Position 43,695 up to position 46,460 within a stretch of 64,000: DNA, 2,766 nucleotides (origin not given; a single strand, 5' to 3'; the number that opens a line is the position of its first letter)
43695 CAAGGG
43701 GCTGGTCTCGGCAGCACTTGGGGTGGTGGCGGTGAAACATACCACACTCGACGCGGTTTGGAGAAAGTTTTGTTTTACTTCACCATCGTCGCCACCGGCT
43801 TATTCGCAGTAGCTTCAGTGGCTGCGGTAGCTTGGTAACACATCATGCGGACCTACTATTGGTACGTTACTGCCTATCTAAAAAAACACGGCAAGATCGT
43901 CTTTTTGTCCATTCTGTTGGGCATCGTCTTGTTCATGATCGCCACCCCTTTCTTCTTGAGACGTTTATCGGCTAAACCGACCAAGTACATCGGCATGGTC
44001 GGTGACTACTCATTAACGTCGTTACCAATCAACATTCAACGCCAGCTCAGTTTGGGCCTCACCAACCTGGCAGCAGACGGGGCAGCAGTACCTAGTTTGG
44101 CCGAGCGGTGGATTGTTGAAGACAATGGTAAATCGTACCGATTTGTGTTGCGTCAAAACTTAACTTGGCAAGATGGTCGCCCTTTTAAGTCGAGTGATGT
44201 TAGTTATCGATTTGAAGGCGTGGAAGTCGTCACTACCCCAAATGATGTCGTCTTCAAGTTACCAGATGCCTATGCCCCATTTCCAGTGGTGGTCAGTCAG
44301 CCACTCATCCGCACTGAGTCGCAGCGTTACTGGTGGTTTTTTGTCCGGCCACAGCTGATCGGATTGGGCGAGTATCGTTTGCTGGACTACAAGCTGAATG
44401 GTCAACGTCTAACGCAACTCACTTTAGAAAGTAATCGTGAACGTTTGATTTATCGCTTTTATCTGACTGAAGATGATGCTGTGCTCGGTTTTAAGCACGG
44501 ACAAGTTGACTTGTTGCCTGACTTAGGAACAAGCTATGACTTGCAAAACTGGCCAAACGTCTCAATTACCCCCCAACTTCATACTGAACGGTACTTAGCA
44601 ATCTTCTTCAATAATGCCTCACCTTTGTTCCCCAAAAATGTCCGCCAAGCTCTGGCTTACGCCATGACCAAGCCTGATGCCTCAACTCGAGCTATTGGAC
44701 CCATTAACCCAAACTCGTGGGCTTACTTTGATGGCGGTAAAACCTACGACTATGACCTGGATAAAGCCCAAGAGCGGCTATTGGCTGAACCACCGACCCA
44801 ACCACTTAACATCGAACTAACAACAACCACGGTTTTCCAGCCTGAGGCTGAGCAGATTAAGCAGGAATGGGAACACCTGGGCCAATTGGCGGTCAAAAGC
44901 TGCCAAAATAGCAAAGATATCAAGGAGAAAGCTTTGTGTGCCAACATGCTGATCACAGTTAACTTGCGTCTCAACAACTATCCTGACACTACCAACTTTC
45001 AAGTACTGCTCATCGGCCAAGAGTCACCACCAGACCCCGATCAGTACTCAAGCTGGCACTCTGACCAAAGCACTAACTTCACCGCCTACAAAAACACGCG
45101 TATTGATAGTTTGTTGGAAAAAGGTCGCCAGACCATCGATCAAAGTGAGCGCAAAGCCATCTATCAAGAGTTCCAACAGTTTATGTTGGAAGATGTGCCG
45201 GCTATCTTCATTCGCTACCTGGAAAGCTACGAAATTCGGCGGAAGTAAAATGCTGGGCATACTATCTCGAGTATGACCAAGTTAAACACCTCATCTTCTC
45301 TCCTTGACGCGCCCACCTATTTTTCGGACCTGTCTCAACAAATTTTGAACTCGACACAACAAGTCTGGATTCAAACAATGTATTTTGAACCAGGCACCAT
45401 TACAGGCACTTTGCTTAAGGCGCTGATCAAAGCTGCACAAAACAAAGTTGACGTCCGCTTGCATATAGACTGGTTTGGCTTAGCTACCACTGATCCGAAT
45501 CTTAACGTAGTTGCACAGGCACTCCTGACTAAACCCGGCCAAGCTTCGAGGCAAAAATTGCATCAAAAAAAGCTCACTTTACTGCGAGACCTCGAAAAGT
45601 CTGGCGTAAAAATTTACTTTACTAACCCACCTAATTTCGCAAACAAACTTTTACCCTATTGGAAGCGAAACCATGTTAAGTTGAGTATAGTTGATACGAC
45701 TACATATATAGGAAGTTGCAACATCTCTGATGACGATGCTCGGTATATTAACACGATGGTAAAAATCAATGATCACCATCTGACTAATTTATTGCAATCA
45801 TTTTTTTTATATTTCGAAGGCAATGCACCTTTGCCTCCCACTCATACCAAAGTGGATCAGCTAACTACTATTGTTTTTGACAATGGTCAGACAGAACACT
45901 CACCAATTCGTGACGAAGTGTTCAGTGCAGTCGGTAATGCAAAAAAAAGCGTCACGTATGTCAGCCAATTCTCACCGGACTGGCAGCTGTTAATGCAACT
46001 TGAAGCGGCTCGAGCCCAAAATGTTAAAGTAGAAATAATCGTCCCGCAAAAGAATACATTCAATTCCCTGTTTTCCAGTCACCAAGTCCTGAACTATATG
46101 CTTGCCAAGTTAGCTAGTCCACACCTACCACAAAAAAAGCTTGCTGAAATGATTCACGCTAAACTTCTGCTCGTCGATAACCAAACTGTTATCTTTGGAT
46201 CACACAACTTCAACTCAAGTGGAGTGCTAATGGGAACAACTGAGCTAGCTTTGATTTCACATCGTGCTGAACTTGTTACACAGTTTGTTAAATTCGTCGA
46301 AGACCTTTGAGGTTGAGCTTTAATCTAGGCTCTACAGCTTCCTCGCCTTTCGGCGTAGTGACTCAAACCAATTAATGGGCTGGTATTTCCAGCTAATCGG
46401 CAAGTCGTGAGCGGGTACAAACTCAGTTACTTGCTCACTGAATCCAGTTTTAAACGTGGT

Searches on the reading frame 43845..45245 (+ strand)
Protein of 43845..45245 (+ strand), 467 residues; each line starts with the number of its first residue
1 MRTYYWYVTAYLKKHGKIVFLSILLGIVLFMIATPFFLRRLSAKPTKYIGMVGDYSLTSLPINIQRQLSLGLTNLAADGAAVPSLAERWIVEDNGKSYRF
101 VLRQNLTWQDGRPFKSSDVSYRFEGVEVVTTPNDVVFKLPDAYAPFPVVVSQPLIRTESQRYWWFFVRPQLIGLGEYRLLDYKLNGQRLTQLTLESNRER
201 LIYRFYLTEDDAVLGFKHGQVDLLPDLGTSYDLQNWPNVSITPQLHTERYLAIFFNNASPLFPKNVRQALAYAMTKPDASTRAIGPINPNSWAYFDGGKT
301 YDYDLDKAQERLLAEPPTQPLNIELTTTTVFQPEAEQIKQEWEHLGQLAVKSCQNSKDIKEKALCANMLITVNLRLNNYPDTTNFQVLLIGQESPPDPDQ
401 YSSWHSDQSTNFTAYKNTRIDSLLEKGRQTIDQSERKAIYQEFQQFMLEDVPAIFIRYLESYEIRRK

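Call 34: find_encoding_contigs(protein=window:43845-45245:+, flank=10000, max_places=1)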
Protein window:43845-45245:+ (467 aa): 10 contigs read that carry it; 1 place shown.
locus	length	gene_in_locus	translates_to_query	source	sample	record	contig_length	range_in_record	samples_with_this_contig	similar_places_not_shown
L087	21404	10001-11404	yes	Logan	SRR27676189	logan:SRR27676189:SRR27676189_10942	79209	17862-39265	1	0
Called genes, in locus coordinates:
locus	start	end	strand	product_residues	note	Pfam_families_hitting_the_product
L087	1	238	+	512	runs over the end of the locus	-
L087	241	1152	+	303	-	PF00389:2-Hacid_dh, PF02826:2-Hacid_dh_C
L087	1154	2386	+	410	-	-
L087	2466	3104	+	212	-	-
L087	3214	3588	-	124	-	PF22976:RRM_10 (weak), PF00076:RRM_1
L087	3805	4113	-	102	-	-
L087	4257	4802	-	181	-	-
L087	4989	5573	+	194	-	-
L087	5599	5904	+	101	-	PF18916:Lycopene_cyc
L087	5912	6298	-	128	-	-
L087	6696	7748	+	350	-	PF00154:RecA_N, PF06745:ATPase (faint), PF08423:Rad51, PF27531:MT3502_N (weak), PF21096:RecA_C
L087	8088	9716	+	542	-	PF12072:RNase_Y_N, PF00013:KH_1 (faint), PF01966:HD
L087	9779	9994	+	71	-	PF03840:SecG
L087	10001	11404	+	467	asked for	PF00496:SBP_bac_5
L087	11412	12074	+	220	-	PF05175:MTS (weak), PF08241:Methyltransf_11, PF13649:Methyltransf_25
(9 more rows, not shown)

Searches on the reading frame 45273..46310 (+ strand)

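Call 81: search_protein_families(library=pfam, proteins=[window:45273-46310:+], max_evalue=0.001)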
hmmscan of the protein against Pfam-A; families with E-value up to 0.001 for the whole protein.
window:45273-46310:+ (345 aa): 3 families
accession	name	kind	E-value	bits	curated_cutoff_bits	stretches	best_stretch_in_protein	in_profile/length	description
PF13091.12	PLDc_2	-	1.7e-31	109.2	27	2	219-341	4-127/132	PLD-like domain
PF00614.28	PLDc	-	4.6e-05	23.7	21.9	0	132-153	4-26/28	Phospholipase D Active site motif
PF07894.18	SACK1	-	0.00012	22.2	21.4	1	198-314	112-239/274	Scaffolding anchor of CK1 domain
